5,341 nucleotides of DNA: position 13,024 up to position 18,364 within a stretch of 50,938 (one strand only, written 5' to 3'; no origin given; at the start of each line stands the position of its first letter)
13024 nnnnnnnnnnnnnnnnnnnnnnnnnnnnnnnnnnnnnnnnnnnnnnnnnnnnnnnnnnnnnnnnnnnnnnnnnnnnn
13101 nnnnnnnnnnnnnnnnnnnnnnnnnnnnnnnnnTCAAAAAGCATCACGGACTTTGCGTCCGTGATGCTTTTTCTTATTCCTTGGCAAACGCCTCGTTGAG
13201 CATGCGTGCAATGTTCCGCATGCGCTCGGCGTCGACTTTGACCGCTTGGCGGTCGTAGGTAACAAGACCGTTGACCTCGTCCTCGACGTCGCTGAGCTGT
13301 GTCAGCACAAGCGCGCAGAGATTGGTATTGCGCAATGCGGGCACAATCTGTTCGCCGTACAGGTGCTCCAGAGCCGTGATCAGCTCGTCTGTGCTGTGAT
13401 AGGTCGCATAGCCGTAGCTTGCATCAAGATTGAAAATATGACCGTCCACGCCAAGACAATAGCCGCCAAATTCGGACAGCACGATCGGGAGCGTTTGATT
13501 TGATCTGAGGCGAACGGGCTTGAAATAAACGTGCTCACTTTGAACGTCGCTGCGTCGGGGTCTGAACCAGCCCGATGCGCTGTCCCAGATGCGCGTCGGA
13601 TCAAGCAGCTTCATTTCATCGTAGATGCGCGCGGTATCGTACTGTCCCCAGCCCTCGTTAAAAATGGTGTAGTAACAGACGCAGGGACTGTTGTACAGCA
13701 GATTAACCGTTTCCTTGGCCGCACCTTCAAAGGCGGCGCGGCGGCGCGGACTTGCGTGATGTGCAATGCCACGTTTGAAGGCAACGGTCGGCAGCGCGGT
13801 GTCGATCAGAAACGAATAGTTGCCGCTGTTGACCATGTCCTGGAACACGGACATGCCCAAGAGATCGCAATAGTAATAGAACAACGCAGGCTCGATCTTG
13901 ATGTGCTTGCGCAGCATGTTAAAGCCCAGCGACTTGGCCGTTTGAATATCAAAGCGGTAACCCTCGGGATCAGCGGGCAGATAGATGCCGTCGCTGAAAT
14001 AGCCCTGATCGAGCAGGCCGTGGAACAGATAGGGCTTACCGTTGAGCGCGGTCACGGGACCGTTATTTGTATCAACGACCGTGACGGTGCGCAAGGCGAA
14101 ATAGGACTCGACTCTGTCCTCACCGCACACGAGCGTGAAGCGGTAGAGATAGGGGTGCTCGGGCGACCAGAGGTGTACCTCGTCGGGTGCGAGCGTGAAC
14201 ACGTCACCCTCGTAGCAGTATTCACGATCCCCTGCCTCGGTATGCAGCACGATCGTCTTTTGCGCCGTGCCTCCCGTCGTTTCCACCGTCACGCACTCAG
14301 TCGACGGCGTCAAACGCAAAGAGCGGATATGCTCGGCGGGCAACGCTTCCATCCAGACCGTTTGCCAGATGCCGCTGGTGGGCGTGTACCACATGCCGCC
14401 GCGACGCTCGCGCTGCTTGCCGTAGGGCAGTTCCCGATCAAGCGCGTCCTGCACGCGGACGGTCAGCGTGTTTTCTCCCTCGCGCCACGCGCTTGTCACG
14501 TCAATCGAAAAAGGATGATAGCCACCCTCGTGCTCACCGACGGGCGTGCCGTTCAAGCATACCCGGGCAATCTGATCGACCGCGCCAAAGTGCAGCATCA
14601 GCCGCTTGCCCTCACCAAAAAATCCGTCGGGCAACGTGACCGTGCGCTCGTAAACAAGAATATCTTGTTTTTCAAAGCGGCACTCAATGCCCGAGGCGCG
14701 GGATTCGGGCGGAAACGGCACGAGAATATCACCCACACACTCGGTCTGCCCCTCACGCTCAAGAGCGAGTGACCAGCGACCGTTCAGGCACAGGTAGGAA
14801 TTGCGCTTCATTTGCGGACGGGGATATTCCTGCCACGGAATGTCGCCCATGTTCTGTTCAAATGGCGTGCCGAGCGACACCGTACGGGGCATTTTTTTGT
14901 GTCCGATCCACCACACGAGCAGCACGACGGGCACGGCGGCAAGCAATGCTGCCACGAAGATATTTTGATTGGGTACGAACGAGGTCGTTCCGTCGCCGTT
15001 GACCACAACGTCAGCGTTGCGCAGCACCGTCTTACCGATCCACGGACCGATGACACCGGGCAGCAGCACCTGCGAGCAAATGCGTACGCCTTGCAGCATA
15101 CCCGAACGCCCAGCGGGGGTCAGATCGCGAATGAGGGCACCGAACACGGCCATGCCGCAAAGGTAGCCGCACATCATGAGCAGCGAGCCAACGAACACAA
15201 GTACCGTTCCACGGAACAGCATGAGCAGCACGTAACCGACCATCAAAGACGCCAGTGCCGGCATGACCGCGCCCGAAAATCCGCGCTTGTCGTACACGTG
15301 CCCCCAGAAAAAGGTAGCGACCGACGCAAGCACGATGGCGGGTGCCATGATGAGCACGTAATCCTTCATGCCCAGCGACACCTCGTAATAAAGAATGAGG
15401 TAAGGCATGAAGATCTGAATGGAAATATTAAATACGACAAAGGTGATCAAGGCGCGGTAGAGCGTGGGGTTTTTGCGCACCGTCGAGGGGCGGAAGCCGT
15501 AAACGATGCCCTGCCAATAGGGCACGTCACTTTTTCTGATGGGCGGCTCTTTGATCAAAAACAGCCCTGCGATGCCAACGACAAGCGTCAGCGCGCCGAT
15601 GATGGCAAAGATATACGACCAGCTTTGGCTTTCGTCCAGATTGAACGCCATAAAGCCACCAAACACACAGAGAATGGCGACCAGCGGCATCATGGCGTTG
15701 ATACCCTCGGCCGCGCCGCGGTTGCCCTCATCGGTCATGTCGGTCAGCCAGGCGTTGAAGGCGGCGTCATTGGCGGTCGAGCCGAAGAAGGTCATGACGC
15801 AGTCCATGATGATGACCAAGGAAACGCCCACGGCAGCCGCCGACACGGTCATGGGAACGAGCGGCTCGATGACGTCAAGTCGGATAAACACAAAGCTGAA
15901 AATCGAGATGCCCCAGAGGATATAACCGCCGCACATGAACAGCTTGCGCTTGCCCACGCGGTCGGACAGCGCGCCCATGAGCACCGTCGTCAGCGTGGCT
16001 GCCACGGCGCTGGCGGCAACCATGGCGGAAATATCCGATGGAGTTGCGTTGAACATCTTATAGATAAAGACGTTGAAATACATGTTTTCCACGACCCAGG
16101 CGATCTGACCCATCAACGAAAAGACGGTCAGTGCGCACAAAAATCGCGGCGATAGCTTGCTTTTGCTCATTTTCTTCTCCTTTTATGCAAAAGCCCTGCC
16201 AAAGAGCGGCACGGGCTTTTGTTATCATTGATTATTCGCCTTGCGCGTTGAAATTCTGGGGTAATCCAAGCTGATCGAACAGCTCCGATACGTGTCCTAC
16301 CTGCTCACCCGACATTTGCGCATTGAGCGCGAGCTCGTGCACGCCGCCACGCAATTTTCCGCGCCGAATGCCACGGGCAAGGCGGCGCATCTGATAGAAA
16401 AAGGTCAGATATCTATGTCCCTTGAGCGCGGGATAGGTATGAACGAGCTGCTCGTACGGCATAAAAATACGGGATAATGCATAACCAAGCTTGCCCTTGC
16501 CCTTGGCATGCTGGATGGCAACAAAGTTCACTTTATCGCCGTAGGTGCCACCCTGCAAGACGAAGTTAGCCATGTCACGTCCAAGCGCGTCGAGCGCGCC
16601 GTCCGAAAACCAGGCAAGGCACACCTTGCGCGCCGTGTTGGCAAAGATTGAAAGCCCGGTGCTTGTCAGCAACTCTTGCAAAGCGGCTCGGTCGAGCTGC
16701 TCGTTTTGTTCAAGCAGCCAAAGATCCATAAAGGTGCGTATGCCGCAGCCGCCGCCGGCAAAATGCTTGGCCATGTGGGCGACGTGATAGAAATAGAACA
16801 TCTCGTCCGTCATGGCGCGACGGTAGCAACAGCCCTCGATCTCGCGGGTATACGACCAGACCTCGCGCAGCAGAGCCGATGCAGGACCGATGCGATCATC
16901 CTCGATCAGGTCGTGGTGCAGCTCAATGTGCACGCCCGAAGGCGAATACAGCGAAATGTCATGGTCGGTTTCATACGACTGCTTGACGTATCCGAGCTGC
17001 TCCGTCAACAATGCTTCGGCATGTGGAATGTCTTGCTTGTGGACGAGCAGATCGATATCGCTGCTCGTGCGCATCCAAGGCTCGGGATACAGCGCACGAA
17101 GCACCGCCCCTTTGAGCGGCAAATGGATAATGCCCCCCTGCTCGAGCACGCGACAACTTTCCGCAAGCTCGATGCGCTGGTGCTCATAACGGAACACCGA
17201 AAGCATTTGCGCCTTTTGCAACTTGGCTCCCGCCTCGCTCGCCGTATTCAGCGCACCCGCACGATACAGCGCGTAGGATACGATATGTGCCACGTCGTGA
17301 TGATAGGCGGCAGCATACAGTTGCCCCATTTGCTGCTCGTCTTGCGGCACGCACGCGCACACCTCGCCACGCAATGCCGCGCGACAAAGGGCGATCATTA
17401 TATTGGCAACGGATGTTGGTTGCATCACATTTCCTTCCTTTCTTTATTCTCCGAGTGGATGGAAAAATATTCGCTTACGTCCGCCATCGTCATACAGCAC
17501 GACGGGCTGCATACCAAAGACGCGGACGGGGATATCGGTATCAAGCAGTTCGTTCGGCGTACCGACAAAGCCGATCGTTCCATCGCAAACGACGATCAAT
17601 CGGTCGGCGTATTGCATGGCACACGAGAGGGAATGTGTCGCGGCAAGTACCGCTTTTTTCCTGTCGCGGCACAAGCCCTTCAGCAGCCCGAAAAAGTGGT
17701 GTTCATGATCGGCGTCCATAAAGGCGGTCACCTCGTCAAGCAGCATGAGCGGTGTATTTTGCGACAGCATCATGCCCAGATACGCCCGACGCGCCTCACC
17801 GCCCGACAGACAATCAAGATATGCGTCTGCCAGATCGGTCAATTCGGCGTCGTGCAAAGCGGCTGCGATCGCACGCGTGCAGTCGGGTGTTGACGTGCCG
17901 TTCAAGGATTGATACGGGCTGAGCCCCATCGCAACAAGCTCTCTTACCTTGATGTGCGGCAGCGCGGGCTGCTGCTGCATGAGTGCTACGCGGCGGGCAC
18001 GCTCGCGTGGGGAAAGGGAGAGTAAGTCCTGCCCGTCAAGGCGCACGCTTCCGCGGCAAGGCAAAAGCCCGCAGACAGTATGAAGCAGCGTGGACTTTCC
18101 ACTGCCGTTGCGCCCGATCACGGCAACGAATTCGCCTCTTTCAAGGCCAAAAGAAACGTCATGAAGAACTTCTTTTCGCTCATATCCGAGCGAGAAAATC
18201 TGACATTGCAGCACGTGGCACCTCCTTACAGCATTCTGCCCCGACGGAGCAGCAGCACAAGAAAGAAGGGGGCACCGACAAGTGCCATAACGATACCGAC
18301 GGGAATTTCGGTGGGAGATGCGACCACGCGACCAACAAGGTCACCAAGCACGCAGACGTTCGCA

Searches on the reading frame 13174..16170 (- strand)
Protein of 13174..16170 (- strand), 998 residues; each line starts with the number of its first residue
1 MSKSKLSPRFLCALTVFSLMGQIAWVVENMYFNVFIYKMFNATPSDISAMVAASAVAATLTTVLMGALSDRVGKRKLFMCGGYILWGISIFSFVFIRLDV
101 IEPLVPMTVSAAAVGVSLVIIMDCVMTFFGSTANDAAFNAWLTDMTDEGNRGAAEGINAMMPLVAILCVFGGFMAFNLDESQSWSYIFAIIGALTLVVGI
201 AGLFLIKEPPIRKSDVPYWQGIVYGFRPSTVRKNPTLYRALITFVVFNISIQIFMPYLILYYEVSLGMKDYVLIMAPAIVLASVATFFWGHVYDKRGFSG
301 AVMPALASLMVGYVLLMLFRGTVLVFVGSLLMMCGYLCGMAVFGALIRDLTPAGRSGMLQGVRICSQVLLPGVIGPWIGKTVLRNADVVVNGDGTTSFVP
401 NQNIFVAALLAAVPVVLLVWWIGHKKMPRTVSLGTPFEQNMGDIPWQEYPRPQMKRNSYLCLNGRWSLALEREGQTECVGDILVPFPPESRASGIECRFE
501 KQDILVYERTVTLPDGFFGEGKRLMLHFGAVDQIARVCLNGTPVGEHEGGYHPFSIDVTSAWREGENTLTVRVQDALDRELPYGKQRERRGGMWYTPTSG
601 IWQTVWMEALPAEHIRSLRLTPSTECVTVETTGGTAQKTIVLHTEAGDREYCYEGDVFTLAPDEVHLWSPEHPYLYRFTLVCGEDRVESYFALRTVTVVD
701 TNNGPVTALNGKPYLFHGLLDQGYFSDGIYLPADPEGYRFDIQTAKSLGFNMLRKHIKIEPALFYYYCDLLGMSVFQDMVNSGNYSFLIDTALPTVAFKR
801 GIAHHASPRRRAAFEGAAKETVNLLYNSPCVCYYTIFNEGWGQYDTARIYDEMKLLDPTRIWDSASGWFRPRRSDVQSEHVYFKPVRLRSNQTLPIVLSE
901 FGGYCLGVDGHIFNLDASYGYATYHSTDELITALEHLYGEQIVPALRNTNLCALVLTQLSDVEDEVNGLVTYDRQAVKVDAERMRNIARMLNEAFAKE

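Call 3: search_protein_families(library=pfam, proteins=[window:13174-16170:-], max_evalue=0.001)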
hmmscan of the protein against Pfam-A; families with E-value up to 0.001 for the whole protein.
window:13174-16170:- (998 aa): 4 families
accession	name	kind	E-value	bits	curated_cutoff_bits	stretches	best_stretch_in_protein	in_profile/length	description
PF07690.21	MFS_1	-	2.9e-30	105.8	33.4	1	32-376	19-347/347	Major Facilitator Superfamily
PF02837.24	Glyco_hydro_2_N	-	4.2e-12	46.8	28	1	503-607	65-165/169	Glycosyl hydrolases family 2, sugar binding domain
PF22666.2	Glyco_hydro_2_N2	-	1.1e-11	45.5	27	1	502-587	47-131/167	Glycosyl hydrolase 2 galactose-binding domain-like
PF00703.27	Glyco_hydro_2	-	6.6e-05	24.1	23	1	651-694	68-109/109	Glycosyl hydrolases family 2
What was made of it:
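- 13174..16170 (-): A 998-aa ORF that joins an MFS transporter (residues 32-376) to a GH2 glycosidase. Its best, weak match is to beta-glucuronidase. Pfam MFS_1 and Glyco_hydro_2_N/_N2/_2 (call 3).
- Checked: MFS_1::GH2 998-aa ORF 13174-16170, confirmed (call 3).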

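Call 5: search_protein_families(library=ncbifam, proteins=[window:13174-16170:-], max_evalue=0.001)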
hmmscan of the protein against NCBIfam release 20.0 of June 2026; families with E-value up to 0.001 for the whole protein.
window:13174-16170:- (998 aa): 14 families
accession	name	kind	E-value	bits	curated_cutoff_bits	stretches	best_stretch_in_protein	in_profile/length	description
NF007538.0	PRK10150.1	equivalog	3.8e-21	75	544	1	506-860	68-446/607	beta-glucuronidase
NF041462.1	GalA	equivalog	3e-18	65.4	900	2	498-618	77-183/763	beta-galactosidase GalA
NF052611.1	beta_gal_Bga2A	equivalog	9.8e-17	60.2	999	1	503-901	113-527/1007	beta-galactosidase, LacZ type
NF050095.1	BetGlucuronLacZ4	equivalog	1.7e-14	52.9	950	1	457-577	14-133/666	beta-glucuronidase LacZ4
NF007666.0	PRK10340.1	equivalog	3.8e-12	44.9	1284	1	506-779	112-398/1030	beta-galactosidase subunit alpha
NF045579.1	rhamnoside_JR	domain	2.8e-11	43.7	50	1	506-576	43-111/123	glycosylhydrolase-like jelly roll fold domain-containing protein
NF041100.1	betagal_LacZ_Ttogales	equivalog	3.3e-09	35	2000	1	504-618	109-213/1090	beta-galactosidase LacZ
NF007074.0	PRK09525.1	subfamily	1.2e-08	33.2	1221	1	658-778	292-413/1027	beta-galactosidase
NF049891.1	Bet1-4galacdseBT4156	equivalog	1.7e-08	32.9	1700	1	520-626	92-196/946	exo-beta-1,4-galactosidase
NF049877.1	GlucurArabfur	equivalog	2.2e-08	32.1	1800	1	506-574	425-492/1400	beta-d-glucuronidase/beta-L-arabinofuranosidase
NF049890.1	Bet1-4galacdseBT4151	equivalog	6.3e-08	31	1500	0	662-778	286-403/952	exo-beta-1,4-galactosidase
TIGR00880.1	2_A_01_02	superfamily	3.6e-07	30.4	131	1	49-208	2-140/141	multidrug resistance protein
NF041463.1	GalB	equivalog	1.2e-06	26.6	900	1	493-629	124-246/869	beta-galactosidase GalB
NF008270.1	PRK11043.1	equivalog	0.00021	20.5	430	1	9-208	5-182/382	purine nucleoside transporter PunC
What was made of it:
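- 13174..16170 (-): NCBIfam beta-glucuronidase PRK10150 at 75 bits, far below the 544 cut-off (call 5).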

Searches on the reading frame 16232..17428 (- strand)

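Call 26: search_protein_families(library=pfam, proteins=[window:16232-17428:-], max_evalue=0.00001)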
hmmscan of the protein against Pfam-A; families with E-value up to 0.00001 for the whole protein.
window:16232-17428:- (398 aa): 1 family
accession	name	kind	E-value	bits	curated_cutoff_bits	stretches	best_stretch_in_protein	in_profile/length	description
PF14907.12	NTP_transf_5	-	8.4e-46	157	31.2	1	31-274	2-248/249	Uncharacterised nucleotidyltransferase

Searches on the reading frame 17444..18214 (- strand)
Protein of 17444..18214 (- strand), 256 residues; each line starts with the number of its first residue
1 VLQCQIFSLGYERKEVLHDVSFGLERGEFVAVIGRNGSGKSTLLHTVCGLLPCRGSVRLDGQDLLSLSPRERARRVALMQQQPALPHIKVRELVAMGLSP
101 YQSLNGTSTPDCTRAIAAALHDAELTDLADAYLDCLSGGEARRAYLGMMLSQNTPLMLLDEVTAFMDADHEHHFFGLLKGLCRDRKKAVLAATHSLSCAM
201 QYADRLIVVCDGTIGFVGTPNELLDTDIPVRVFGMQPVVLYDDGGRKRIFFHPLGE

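Call 26: search_protein_families(library=pfam, proteins=[window:17444-18214:-], max_evalue=0.00001)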
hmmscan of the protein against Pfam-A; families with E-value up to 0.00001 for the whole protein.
window:17444-18214:- (256 aa): 3 families
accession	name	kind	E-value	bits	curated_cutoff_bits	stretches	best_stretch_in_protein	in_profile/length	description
PF00005.33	ABC_tran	-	6e-26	92.1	25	1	17-164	1-137/137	ABC transporter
PF02463.25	SMC_N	-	2.6e-08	34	40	1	28-186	25-191/220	RecF/RecN/SMC N terminal domain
PF13304.12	AAA_21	-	2.2e-07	31.7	27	0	29-44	1-16/304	AAA domain, putative AbiEii toxin, Type IV TA system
